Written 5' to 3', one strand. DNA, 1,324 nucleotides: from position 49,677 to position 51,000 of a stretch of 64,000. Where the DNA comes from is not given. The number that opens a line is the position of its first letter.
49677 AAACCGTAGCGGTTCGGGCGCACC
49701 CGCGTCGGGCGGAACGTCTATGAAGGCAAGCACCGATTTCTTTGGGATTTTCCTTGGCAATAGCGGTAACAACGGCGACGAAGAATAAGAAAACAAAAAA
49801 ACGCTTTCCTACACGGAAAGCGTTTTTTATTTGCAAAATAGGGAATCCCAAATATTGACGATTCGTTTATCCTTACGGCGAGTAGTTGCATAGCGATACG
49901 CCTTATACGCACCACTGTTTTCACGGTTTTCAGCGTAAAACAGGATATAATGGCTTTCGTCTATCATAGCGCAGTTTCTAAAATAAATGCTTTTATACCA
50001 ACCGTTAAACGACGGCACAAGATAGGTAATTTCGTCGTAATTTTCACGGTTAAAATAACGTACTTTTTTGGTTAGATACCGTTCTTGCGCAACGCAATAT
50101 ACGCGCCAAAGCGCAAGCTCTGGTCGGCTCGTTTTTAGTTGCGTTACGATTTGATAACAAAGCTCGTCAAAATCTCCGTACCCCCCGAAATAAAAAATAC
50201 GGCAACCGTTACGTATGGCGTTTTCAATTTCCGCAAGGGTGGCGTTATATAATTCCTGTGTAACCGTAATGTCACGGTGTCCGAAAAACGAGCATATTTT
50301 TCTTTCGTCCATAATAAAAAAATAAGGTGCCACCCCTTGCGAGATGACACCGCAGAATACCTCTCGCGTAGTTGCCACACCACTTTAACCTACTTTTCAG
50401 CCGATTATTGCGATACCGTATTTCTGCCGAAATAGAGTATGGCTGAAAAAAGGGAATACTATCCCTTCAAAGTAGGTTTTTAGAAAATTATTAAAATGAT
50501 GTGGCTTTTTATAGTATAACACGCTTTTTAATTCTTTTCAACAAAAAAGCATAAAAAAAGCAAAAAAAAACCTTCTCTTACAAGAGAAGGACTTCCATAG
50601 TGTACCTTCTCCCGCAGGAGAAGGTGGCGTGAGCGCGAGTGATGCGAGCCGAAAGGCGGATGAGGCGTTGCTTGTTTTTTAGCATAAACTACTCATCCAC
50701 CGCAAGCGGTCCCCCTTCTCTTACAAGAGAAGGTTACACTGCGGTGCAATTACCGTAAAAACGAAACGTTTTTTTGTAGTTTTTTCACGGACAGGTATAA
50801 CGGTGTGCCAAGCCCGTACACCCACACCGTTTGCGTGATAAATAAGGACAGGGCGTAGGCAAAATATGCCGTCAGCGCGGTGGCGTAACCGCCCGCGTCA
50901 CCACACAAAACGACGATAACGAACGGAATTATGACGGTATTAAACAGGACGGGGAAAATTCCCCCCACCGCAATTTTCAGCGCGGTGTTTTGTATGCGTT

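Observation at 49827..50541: Riboswitch-like leader of unknown class controlling a DUF1273/YpsA-family SLOG gene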

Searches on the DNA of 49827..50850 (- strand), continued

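Call 50: search_with_rna_model(model_id=R1, sources=[L081, L082, L083, L084, L085, L086, L087, L088, L089, L090, L091, L092, L093, L094, L095, L096, L097, L098, L099, L100, L101, L102, L103, L104], max_evalue=0.01)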
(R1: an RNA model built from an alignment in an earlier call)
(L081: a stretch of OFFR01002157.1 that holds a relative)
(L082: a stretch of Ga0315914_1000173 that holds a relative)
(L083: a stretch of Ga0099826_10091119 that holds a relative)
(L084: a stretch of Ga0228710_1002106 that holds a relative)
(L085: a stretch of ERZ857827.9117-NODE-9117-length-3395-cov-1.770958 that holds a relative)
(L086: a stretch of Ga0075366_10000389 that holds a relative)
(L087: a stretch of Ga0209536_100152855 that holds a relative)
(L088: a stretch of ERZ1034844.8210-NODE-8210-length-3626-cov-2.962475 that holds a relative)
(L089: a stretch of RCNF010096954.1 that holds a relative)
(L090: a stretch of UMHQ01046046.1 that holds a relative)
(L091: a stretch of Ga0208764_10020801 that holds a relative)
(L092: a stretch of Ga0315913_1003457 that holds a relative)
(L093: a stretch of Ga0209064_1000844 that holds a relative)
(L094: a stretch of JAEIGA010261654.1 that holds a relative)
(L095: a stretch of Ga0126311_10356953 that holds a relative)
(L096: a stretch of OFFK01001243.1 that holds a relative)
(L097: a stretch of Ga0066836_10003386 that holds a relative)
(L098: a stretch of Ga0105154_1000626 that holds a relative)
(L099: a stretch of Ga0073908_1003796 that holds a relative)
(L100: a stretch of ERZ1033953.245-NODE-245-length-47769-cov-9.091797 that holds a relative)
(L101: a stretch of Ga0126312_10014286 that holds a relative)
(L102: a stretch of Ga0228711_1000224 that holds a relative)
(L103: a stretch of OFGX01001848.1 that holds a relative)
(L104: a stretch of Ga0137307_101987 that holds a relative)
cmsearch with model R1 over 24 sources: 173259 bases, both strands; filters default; matches with E-value up to 0.01: 9.
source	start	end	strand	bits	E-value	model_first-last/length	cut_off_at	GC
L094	1598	1789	-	211.7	3e-53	1-190/190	no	0.42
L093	2764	2963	-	61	7.2e-14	1-190/190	no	0.43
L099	8336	8535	+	61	7.2e-14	1-190/190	no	0.43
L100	2004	2198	+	57.8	5e-13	1-190/190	no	0.38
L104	12625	12838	+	53.5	6.5e-12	1-190/190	no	0.41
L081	2484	2686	+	41.7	8.3e-09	1-190/190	no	0.41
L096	1170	1372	-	41.7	8.3e-09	1-190/190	no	0.41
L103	5215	5417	+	41.7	8.3e-09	1-190/190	no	0.41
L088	2835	2996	-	40.5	1.7e-08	1-190/190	no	0.4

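Call 61: search_with_rna_model(model_id=R1, sources=[L105], max_evalue=1)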
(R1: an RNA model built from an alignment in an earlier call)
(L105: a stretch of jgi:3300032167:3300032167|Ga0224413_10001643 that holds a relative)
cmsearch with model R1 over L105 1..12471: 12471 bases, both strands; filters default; matches with E-value up to 1: 0.
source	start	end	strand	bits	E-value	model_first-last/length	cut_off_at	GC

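Call 65: search_with_rna_model(model_id=R1, sources=[L106, L109, L110, L112], max_evalue=0.01)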
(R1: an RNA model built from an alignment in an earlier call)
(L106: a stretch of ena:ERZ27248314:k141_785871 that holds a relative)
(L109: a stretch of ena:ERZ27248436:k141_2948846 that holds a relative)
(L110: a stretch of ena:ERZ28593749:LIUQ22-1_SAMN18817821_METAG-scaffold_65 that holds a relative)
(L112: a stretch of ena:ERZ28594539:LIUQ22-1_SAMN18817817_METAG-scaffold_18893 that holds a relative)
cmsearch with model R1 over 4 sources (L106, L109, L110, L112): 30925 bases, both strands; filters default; matches with E-value up to 0.01: 8.
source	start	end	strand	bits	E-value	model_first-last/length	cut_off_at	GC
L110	4804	4998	+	132.1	3.6e-33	1-190/190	no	0.41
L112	1295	1489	+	132.1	3.6e-33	1-190/190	no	0.41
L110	4553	4748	+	117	3.1e-29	1-190/190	no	0.39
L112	1044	1239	+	117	3.1e-29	1-190/190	no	0.39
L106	4800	4999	+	94.1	2.9e-23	1-190/190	no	0.37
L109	2246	2445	+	94.1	2.9e-23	1-190/190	no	0.37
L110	4502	4691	-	18.2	0.002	1-190/190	no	0.34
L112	993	1182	-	18.2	0.002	1-190/190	no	0.34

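Call 68: search_rna_families(sources=[L008, L017, L055, L063, L093, L104, L081, L110], threshold=gathering)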
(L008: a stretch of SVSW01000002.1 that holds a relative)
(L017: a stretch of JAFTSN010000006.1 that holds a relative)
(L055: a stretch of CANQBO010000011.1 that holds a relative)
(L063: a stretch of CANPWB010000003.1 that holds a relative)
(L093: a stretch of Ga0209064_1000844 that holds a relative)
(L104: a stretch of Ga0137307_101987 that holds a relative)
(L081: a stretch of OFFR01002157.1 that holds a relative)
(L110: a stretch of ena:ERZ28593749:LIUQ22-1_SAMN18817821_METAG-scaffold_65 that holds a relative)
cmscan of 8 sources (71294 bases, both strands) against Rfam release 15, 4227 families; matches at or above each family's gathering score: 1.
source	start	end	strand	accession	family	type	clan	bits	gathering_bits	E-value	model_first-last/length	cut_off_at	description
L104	3303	3374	-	RF00005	tRNA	Gene; tRNA;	CL00001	65.2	29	7.2e-12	1-71/71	no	tRNA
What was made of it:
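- On Any Rfam 15 family (all riboswitch classes, T-box, PyrR site, ribosomal leaders, 6S, ribozymes): Eight homologous loci gave only a tRNA elsewhere (call 68).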

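Call 69: search_dna_similar(query=window:50313-50545:-, collection=phages, mode=distant, max_evalue=0.001)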
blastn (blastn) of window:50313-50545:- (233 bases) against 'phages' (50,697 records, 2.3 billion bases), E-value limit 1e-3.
No match.

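Call 70: search_dna_similar(query=window:50313-50545:-, collection=plasmids, mode=distant, max_evalue=0.001)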
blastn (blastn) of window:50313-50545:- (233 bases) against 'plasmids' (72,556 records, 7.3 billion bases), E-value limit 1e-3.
No match.

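Call 73: search_with_rna_model(model_id=R1, sources=[window, L001, L002, L003, L005, L007, L008, L010, L011, L012, L016, L017, L018, L019, L020, L021, L022, L023, L024, L025, L026, L030, L031, L037, L039, L040, L042, L043, L044, L094, L106, L110], max_evalue=1e-20, make_alignment=true)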
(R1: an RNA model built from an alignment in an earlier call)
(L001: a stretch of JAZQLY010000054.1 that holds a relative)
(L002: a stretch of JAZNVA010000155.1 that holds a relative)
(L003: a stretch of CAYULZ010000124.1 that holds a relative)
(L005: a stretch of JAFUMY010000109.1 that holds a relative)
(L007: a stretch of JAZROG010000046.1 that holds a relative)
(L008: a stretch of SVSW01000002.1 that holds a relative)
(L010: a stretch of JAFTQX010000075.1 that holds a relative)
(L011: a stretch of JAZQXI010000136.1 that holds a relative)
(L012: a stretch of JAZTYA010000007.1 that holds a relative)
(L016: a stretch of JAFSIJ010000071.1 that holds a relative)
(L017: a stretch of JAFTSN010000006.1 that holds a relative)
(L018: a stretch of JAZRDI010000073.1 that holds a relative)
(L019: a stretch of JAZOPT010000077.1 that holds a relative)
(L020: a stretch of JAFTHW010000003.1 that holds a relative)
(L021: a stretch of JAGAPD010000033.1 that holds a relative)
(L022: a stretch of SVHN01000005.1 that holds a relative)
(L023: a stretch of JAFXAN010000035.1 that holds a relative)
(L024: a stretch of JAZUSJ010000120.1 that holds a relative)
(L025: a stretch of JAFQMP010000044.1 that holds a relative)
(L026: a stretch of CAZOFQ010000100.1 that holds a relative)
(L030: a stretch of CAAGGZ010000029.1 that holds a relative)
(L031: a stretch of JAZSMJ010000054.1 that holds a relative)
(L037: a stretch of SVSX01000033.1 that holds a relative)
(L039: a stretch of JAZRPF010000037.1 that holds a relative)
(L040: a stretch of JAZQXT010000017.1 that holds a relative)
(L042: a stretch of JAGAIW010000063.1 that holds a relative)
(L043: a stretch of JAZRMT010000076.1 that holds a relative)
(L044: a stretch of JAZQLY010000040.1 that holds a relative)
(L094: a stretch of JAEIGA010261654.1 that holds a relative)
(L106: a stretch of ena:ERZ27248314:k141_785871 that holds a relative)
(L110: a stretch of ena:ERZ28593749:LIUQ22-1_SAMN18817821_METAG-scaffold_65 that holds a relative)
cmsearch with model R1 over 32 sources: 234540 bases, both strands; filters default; matches with E-value up to 1e-20: 36.
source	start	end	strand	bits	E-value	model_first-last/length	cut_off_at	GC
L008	2806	2995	+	234.4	4.9e-59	1-190/190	no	0.41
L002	2810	3000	+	224.7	1.7e-56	1-190/190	no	0.42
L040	388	577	+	219.3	4.4e-55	1-190/190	no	0.41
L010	2807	2995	+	215.6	3.9e-54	1-190/190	no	0.41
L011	2811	2995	+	211.9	3.7e-53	1-190/190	no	0.43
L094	1598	1789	-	211.7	4e-53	1-190/190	no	0.42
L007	2798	2990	+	209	2.1e-52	1-190/190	no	0.4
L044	2811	2996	+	204.5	3.2e-51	1-190/190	no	0.41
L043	1043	1232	+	201.7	1.7e-50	1-190/190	no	0.4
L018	2809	2995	+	200.7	3.2e-50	1-190/190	no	0.4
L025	2809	2998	+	199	8.9e-50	1-190/190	no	0.4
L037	2811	2998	+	198.3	1.3e-49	1-190/190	no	0.39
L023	242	436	+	186.3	1.8e-46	1-190/190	no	0.39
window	50316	50509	-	180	7.8e-45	1-190/190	no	0.4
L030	2805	2992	+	164.6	8.5e-41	1-190/190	no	0.39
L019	2033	2218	+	163.9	1.3e-40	1-190/190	no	0.35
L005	217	404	+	153.1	8.4e-38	1-190/190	no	0.38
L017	2806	2999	+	152.1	1.6e-37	1-190/190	no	0.39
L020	2800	2995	+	147.2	2.9e-36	1-190/190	no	0.41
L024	2343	2534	+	146.9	3.5e-36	1-190/190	no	0.42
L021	2809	3001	+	146.8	3.9e-36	1-190/190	no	0.38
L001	2807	2999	+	144.5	1.5e-35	1-190/190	no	0.4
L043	1291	1485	+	144.3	1.7e-35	1-190/190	no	0.39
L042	2804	2997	+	144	2e-35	1-190/190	no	0.42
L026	2806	2998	+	138.1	7.2e-34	1-190/190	no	0.4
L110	4804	4998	+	132.1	2.7e-32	1-190/190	no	0.41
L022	2815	2999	+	126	1e-30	1-190/190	no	0.37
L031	2807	2995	+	123.7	4e-30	1-190/190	no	0.4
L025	2446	2634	+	123.2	5.7e-30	1-190/190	no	0.43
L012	2807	2994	+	123.1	6e-30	1-190/190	no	0.39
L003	2806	2997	+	120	3.9e-29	1-190/190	no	0.41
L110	4553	4748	+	117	2.4e-28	1-190/190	no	0.39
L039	2786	2978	+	108.3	4.4e-26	1-190/190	no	0.43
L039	2513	2703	+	106.5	1.3e-25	1-190/190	no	0.4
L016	2802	2982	+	104.2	5.1e-25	1-190/190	no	0.39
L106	4800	4999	+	94.1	2.2e-22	1-190/190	no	0.37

Alignment A7: 36 matches aligned to the model, 248 columns, each read 5' to 3' on its own strand. Consensus structure (alignment columns), stored with it:
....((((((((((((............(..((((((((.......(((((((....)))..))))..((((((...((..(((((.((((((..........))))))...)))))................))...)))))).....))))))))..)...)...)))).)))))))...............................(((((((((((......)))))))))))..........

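Call 74: build_rna_model(alignment_id=A7)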
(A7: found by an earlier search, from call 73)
Model R2 built from alignment A7 (36 sequences, 248 columns); structure: stored with the alignment.
model positions 190; base pairs 58; branch points 2; effective number of sequences 1.63; information 0.591 bits per position. Calibrated on 0.2 Mb of random sequence (short: E-values are rough).
structure used (alignment columns):
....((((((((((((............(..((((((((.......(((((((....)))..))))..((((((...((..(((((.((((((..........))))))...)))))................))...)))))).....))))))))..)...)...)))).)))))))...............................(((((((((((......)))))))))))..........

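Call 75: search_with_rna_model(model_id=R2, sources=[window, L001, L002, L003, L004, L005, L006, L007, L008, L009, L010, L011, L012, L013, L014, L015, L016, L017, L018, L019, L020, L021, L022, L023, L024, L025, L026, L027, L028, L029, L030, L031, L032, L033, L034, L035, L036, L037, L038, L039, L040, L041, L042, L043, L044, L045, L046, L047, L048, L049, L050, L051, L052, L053, L054, L055, L056, L057, L058, L059, L060, L061, L062, L063, L064, L065, L066, L067, L068, L069, L070, L071, L072, L073, L074, L075, L076, L077, L078, L079, L080, L081, L088, L093, L094, L100, L104, L105, L106, L110], max_evalue=0.01)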
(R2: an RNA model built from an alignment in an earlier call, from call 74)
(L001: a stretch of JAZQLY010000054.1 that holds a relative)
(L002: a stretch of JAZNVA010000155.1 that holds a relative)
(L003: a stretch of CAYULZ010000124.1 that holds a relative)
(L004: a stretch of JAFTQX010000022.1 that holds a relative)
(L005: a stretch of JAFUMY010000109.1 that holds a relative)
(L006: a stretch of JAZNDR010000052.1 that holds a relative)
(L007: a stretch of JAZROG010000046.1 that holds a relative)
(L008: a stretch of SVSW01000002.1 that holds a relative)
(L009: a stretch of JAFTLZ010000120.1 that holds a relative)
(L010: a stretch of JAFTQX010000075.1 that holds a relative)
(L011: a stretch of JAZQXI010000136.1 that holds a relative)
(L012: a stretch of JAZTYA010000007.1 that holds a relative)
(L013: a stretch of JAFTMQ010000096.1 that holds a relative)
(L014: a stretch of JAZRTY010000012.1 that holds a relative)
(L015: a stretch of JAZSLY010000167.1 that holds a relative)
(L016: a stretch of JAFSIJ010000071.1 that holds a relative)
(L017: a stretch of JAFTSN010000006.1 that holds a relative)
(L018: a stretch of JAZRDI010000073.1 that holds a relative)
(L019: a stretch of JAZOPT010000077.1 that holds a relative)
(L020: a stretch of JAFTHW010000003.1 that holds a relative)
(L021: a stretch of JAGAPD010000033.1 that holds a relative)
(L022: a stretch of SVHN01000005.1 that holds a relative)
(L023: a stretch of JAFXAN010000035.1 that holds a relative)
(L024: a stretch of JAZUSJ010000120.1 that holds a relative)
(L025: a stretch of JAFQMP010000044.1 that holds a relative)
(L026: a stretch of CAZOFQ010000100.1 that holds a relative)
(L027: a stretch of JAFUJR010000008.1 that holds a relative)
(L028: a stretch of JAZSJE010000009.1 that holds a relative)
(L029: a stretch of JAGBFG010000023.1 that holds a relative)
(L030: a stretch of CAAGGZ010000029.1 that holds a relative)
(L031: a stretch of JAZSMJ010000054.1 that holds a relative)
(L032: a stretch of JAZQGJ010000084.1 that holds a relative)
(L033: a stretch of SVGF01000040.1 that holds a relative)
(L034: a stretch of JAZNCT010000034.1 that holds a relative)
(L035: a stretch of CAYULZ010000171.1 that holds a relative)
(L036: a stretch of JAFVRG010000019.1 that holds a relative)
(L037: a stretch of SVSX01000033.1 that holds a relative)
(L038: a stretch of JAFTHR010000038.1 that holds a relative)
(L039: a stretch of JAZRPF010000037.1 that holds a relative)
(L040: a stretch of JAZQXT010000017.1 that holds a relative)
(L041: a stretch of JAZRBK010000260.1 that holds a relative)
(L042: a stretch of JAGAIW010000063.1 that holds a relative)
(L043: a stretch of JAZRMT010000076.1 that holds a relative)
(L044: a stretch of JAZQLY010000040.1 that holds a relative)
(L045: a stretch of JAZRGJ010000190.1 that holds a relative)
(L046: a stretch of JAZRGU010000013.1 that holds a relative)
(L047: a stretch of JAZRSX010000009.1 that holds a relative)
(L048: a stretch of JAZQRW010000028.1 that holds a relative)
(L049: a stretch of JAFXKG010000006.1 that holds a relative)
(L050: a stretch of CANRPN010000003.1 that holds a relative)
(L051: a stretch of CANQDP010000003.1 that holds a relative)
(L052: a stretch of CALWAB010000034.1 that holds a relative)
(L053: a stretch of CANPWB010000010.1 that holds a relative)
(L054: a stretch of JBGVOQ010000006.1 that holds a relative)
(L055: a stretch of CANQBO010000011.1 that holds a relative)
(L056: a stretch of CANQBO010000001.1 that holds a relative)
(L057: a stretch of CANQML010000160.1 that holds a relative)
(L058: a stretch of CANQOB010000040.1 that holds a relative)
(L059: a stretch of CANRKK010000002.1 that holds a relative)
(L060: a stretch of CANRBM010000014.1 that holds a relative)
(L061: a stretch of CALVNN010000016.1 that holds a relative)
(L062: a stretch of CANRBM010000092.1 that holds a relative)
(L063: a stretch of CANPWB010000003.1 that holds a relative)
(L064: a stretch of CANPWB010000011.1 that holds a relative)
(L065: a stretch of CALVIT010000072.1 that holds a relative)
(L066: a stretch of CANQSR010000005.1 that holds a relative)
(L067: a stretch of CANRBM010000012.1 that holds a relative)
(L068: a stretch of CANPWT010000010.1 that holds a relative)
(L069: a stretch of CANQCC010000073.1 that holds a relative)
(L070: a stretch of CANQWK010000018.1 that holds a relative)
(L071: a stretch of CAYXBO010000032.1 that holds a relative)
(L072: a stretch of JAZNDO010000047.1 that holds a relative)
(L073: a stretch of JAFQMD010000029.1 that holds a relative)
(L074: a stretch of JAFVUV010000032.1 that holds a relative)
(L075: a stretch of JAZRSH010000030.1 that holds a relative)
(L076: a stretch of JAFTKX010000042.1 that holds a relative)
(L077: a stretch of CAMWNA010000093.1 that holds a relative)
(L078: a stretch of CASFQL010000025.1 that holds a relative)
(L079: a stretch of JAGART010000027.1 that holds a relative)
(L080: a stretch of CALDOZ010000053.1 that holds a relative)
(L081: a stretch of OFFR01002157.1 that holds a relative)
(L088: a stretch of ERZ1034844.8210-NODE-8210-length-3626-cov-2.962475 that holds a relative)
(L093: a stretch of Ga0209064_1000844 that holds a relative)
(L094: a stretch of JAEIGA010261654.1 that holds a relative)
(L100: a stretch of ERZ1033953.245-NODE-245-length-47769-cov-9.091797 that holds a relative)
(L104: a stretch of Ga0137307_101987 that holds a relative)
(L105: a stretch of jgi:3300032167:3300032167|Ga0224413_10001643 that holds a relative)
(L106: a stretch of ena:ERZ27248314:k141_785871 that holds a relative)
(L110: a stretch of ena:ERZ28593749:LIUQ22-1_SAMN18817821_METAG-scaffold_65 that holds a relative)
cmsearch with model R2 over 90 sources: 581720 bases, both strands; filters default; matches with E-value up to 0.01: 79.
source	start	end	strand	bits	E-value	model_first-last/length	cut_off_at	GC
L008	2806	2995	+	214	3.1e-50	1-190/190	no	0.41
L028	2808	2997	+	212.3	8.3e-50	1-190/190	no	0.4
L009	2807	2996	+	211.3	1.4e-49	1-190/190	no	0.38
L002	2810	3000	+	209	5.4e-49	1-190/190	no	0.42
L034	2176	2368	+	203.8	1e-47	1-190/190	no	0.4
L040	388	577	+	203.2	1.4e-47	1-190/190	no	0.41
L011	2811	2995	+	201.5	3.9e-47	1-190/190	no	0.43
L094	1598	1789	-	201.4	4e-47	1-190/190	no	0.42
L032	2806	2995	+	201.1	4.7e-47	1-190/190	no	0.39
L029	2809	2996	+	200.7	6e-47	1-190/190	no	0.4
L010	2807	2995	+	197.8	3.1e-46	1-190/190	no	0.41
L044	2811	2996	+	197.6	3.5e-46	1-190/190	no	0.41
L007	2798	2990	+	195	1.6e-45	1-190/190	no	0.4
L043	1043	1232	+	191.9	9e-45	1-190/190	no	0.4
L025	2809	2998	+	189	4.6e-44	1-190/190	no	0.4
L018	2809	2995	+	187.3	1.2e-43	1-190/190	no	0.4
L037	2811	2998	+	183.7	9.5e-43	1-190/190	no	0.39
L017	2806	2999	+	183.6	9.7e-43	1-190/190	no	0.39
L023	242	436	+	182.6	1.8e-42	1-190/190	no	0.39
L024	2343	2534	+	182.2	2.1e-42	1-190/190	no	0.42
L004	2807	2999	+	180.8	4.8e-42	1-190/190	no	0.4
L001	2807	2999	+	177.3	3.5e-41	1-190/190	no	0.4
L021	2809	3001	+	176.8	4.8e-41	1-190/190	no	0.38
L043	1291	1485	+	176.7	5.1e-41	1-190/190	no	0.39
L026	2806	2998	+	173.9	2.4e-40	1-190/190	no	0.4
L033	2795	2998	+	172.4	5.6e-40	1-190/190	no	0.36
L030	2805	2992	+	171.6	9.1e-40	1-190/190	no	0.39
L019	2033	2218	+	169.9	2.3e-39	1-190/190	no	0.35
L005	217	404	+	169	3.9e-39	1-190/190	no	0.38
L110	4804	4998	+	165.5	2.9e-38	1-190/190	no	0.41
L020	2800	2995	+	160.8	4.1e-37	1-190/190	no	0.41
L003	2806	2997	+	158.1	1.9e-36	1-190/190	no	0.41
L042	2804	2997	+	157.7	2.4e-36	1-190/190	no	0.42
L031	2807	2995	+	157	3.6e-36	1-190/190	no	0.4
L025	2446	2634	+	153.9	2e-35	1-190/190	no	0.43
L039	2786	2978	+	148.9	3.6e-34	1-190/190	no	0.43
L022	2815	2999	+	143.8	6.5e-33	1-190/190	no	0.37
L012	2807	2994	+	142.1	1.7e-32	1-190/190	no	0.39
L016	2802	2982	+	141.6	2.2e-32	1-190/190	no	0.39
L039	2513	2703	+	138.1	1.6e-31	1-190/190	no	0.4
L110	4553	4748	+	132.4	4.1e-30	1-190/190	no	0.39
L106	4800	4999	+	127.5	6.7e-29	1-190/190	no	0.37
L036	2776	2998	+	122.8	9.9e-28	1-190/190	no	0.42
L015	289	491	+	116.9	2.8e-26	1-190/190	no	0.35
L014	2778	2997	+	99.2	6.4e-22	1-190/190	no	0.35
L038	2802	2995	+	95.3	6e-21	1-190/190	no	0.39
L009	2508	2737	+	88.3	3.1e-19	1-190/190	no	0.4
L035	1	64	+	80.8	2.2e-17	127-190/190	5'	0.45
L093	2764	2963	-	76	3.3e-16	1-190/190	no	0.43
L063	2534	2730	+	74.3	9.1e-16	1-190/190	no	0.41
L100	2004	2198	+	68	3.1e-14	1-190/190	no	0.38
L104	12625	12838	+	67.6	4e-14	1-190/190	no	0.41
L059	2537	2731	+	67.2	5.1e-14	1-190/190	no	0.44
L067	2811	3004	+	67.2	5.2e-14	1-190/190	no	0.37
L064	2812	3004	+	66.5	7.5e-14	1-190/190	no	0.38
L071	2791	2997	+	65.8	1.1e-13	1-190/190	no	0.36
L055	2810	3003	+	65.4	1.4e-13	1-190/190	no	0.4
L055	2551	2745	+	59.6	3.8e-12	1-190/190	no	0.39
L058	2806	2994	+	59.4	4.2e-12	1-190/190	no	0.41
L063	2796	3004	+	56.2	2.6e-11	1-190/190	no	0.43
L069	2084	2282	+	52.6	2e-10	1-190/190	no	0.4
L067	2476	2665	+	52.5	2.1e-10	1-190/190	no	0.41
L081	2484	2686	+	51.6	3.5e-10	1-190/190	no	0.41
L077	2686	2915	+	50.5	6.4e-10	1-190/190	no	0.4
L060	2731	2919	+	50.1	8.3e-10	1-190/190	no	0.4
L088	2835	2996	-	49.3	1.3e-09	1-190/190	no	0.4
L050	2790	2990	+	48.8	1.7e-09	1-190/190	no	0.49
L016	4267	4439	+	47.7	3.2e-09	1-190/190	no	0.33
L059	2783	2999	+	47.6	3.5e-09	1-190/190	no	0.42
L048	2782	2988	+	45.7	9.9e-09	1-190/190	no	0.36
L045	1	59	+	45.3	1.3e-08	133-190/190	5'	0.47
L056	2730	2927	+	45.1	1.5e-08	1-190/190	no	0.42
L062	2731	2928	+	45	1.5e-08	1-190/190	no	0.43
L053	2195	2390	+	40.7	1.8e-07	1-190/190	no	0.41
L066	2768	2990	+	39.8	2.8e-07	1-190/190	no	0.44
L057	511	708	+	33.9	8.2e-06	1-190/190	no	0.43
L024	2314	2480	-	23.7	0.0027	1-190/190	no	0.37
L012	2786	2940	-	21.6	0.0089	1-190/190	no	0.33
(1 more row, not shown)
